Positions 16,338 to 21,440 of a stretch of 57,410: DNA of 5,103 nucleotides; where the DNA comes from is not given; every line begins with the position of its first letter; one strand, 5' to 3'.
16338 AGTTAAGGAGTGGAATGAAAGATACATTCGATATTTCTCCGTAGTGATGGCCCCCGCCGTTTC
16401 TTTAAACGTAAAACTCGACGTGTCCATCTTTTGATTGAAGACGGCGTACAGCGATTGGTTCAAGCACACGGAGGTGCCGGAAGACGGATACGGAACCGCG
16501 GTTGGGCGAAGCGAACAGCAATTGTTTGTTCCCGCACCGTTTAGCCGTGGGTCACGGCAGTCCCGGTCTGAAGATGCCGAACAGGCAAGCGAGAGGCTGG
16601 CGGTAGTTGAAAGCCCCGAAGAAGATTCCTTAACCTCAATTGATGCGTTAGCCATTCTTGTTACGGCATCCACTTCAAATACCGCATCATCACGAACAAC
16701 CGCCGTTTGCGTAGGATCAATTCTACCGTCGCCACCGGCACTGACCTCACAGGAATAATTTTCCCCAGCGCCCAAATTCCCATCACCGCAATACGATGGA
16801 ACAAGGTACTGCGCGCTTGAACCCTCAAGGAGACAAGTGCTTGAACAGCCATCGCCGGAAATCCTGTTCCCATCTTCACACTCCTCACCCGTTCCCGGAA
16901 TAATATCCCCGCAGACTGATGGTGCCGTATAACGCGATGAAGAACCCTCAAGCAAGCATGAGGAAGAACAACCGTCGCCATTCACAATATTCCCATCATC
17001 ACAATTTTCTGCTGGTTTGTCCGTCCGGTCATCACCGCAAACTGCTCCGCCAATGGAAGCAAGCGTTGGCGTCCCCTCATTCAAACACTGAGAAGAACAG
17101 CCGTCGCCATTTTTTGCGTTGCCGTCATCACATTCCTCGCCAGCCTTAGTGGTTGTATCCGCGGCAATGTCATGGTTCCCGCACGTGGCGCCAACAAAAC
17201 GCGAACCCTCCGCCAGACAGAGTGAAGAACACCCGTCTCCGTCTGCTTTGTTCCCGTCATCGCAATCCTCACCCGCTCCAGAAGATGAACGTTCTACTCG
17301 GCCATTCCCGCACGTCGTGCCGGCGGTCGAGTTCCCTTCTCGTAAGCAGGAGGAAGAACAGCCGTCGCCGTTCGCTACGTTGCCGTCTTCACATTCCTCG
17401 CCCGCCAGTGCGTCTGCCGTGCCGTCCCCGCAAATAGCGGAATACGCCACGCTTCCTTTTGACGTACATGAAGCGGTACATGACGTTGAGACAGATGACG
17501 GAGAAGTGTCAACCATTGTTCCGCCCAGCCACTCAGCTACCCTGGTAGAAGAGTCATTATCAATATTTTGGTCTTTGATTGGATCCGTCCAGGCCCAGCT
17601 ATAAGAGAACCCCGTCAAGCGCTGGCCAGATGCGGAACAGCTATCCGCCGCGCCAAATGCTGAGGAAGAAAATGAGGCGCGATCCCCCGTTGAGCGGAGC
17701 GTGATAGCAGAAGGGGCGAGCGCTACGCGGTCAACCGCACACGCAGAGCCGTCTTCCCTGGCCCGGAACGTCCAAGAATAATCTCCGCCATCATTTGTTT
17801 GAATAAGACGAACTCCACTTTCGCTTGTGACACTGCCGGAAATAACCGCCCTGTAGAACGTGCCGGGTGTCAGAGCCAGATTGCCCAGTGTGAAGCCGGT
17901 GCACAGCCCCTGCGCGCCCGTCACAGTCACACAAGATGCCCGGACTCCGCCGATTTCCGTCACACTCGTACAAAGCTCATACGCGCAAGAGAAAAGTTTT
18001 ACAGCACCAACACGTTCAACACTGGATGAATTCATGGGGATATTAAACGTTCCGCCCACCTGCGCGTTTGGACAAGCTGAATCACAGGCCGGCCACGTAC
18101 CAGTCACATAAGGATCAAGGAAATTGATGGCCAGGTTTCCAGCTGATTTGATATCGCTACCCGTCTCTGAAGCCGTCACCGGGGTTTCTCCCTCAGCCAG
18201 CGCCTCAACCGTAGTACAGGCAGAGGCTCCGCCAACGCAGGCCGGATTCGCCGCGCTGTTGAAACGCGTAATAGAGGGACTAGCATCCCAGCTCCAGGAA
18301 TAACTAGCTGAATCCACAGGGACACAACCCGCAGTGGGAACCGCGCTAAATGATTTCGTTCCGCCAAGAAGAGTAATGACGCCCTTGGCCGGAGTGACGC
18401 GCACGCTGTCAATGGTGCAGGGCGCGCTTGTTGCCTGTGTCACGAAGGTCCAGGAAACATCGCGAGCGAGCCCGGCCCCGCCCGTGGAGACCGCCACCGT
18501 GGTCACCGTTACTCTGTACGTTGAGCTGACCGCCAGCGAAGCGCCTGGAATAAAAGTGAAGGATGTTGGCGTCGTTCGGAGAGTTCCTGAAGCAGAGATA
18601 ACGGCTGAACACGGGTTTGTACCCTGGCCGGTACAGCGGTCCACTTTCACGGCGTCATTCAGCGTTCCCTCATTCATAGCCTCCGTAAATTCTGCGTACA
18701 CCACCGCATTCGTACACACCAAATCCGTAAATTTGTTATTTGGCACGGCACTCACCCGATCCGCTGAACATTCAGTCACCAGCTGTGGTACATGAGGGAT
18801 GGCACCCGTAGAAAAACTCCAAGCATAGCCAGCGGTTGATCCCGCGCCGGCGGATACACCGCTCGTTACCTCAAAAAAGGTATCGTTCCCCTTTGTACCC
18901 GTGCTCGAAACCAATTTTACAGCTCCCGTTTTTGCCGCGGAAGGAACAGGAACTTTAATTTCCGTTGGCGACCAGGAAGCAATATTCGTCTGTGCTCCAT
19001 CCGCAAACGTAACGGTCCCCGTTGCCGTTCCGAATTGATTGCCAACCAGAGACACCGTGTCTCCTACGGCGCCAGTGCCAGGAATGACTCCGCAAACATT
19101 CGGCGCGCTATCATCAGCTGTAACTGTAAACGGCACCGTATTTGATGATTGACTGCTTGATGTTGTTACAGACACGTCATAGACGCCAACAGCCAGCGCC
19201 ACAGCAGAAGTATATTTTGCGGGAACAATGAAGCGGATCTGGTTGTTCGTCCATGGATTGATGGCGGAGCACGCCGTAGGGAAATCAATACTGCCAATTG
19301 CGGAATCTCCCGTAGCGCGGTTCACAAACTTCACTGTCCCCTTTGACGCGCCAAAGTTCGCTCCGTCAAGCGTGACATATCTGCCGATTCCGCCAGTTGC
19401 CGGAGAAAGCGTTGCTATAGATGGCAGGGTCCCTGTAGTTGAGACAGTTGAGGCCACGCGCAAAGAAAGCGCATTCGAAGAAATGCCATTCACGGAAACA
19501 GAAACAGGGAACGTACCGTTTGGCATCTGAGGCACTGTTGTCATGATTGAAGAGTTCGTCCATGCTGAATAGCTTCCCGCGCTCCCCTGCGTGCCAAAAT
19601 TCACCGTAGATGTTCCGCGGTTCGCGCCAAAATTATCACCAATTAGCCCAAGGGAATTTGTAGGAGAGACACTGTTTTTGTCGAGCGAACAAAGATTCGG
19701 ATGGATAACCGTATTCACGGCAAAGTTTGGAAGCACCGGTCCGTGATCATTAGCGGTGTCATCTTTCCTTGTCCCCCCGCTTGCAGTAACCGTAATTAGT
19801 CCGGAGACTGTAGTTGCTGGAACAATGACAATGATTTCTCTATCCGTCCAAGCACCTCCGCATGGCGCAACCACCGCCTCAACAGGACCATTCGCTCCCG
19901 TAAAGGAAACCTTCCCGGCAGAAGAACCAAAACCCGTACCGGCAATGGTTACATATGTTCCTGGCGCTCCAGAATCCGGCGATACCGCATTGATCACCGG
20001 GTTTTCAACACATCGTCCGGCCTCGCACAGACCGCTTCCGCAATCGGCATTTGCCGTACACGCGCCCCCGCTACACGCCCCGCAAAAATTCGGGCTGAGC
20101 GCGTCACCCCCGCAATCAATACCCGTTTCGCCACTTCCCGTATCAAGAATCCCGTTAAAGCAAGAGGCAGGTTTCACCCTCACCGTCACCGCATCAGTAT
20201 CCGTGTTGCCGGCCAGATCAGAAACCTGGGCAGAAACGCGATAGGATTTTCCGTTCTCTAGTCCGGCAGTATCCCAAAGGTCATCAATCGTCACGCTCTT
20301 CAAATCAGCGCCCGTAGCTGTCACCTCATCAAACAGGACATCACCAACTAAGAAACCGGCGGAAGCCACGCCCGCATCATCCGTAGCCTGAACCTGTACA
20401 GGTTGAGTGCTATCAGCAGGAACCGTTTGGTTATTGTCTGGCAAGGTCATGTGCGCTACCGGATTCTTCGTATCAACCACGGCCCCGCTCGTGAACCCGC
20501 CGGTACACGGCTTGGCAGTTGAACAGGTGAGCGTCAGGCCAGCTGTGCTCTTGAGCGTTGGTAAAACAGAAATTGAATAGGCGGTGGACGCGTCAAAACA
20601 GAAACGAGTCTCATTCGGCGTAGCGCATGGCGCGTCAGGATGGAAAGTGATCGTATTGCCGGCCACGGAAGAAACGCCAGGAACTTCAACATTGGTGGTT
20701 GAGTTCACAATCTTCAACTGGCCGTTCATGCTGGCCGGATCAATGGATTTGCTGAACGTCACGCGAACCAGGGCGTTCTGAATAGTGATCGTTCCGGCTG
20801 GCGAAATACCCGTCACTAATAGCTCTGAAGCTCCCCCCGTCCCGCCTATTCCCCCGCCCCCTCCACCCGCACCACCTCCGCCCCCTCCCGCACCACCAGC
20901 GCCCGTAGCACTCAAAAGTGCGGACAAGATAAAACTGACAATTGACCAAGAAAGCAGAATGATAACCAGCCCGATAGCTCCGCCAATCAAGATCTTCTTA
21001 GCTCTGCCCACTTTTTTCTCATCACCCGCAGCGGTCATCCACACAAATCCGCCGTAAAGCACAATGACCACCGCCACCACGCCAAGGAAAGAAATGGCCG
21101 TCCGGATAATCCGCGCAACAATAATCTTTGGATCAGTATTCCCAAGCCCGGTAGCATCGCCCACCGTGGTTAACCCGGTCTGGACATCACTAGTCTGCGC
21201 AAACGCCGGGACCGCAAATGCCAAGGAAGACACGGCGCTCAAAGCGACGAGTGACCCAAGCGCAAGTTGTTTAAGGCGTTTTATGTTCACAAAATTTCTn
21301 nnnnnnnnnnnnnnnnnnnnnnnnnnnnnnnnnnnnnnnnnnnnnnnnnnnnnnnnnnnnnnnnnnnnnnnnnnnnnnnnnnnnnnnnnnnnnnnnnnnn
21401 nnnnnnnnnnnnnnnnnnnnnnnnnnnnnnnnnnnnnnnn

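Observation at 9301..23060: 13.8-kb co-directional surface/adhesion locus embedded in a housekeeping operon string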

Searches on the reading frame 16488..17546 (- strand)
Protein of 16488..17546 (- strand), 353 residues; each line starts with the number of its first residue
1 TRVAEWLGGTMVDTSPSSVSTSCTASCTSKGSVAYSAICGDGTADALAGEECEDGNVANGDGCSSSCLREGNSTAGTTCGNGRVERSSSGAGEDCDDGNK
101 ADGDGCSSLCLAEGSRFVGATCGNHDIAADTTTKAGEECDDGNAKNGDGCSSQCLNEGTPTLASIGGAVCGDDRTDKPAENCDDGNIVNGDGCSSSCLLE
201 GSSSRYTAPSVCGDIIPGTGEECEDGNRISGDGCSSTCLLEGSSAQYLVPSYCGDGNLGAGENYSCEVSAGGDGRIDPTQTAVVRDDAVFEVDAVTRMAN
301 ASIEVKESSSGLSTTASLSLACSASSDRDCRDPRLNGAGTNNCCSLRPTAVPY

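Call 28: search_protein_families(library=pfam, proteins=[window:16488-17546:-], max_evalue=0.05)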
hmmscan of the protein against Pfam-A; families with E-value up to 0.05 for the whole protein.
window:16488-17546:- (353 aa): 1 family
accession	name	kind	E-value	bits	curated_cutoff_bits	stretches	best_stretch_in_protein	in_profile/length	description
PF13948.11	DUF4215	-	3.1e-20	72.6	27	5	210-238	19-46/47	Domain of unknown function (DUF4215)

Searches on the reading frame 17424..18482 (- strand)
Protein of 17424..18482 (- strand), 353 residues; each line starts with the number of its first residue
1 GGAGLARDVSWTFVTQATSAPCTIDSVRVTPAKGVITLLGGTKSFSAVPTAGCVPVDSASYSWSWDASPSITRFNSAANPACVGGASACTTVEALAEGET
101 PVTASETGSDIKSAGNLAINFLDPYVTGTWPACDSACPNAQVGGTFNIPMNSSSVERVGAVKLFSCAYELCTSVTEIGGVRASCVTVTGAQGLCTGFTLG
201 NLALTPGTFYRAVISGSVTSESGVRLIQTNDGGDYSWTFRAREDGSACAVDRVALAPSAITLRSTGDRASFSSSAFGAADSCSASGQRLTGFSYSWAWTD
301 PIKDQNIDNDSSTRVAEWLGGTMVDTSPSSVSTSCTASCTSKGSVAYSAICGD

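Call 28: search_protein_families(library=pfam, proteins=[window:17424-18482:-], max_evalue=0.05)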
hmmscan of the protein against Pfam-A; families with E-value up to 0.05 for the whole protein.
window:17424-18482:- (353 aa): 1 family
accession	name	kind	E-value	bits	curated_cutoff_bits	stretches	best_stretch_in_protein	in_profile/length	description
PF13205.12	Big_5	-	0.02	16.1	23.6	0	124-240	5-104/105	Bacterial Ig-like domain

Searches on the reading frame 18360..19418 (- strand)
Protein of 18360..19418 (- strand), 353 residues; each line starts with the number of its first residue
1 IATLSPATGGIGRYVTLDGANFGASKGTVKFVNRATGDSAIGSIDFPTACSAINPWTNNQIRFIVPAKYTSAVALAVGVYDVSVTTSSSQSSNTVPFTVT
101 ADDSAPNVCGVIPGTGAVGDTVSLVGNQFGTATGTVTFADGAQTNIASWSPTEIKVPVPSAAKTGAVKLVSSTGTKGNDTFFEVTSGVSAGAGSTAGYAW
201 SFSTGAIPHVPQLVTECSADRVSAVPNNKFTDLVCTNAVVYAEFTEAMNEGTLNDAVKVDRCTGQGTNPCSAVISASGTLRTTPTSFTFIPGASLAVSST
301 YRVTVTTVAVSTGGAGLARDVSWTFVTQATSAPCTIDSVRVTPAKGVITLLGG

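Call 28: search_protein_families(library=pfam, proteins=[window:18360-19418:-], max_evalue=0.05)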
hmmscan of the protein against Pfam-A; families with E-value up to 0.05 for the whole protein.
window:18360-19418:- (353 aa): 2 families
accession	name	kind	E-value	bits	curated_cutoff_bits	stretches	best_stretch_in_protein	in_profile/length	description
PF13205.12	Big_5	-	5.7e-10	40.3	23.6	1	222-327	8-105/105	Bacterial Ig-like domain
PF14734.12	DUF4469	-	0.0016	18.8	22.6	0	29-94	40-93/101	Domain of unknown function (DUF4469) with IG-like fold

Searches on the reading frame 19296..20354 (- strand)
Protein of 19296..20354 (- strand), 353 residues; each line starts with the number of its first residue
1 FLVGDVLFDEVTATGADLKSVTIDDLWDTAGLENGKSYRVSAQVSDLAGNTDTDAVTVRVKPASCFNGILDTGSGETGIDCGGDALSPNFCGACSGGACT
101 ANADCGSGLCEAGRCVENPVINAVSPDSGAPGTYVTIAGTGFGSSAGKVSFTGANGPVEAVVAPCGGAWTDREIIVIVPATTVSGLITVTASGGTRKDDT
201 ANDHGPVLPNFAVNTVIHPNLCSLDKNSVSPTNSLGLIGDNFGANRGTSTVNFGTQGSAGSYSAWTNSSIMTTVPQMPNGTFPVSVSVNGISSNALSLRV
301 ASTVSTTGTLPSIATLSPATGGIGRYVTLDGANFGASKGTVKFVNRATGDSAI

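Call 28: search_protein_families(library=pfam, proteins=[window:19296-20354:-], max_evalue=0.05)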
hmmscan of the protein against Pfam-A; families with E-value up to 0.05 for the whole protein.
window:19296-20354:- (353 aa): 1 family
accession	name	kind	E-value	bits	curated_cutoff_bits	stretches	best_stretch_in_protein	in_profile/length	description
PF01833.30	TIG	-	5e-19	68.5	20.9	3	119-195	1-72/84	IPT/TIG domain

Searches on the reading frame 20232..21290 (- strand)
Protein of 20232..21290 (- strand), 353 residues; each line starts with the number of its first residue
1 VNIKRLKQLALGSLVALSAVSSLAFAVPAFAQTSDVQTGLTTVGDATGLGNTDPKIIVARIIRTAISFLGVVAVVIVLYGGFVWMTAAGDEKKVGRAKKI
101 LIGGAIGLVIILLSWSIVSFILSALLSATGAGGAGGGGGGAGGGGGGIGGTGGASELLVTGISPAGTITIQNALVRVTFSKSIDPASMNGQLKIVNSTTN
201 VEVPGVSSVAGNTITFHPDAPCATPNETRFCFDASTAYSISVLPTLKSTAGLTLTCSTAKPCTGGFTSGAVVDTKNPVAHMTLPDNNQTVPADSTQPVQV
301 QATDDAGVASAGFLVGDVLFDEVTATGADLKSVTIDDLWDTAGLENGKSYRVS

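Call 28: search_protein_families(library=pfam, proteins=[window:20232-21290:-], max_evalue=0.05)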
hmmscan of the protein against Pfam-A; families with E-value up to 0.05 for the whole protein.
window:20232-21290:- (353 aa): 3 families
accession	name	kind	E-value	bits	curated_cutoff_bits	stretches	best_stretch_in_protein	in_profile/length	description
PF18895.5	T4SS_pilin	-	2.4e-09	37.6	26.6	1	63-121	13-71/71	Type IV secretion system pilin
PF13205.12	Big_5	-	1.4e-06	29.4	23.6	1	159-252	7-93/105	Bacterial Ig-like domain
PF17957.7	Big_7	-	3e-06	28.2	24.1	1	277-326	1-50/70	Bacterial Ig domain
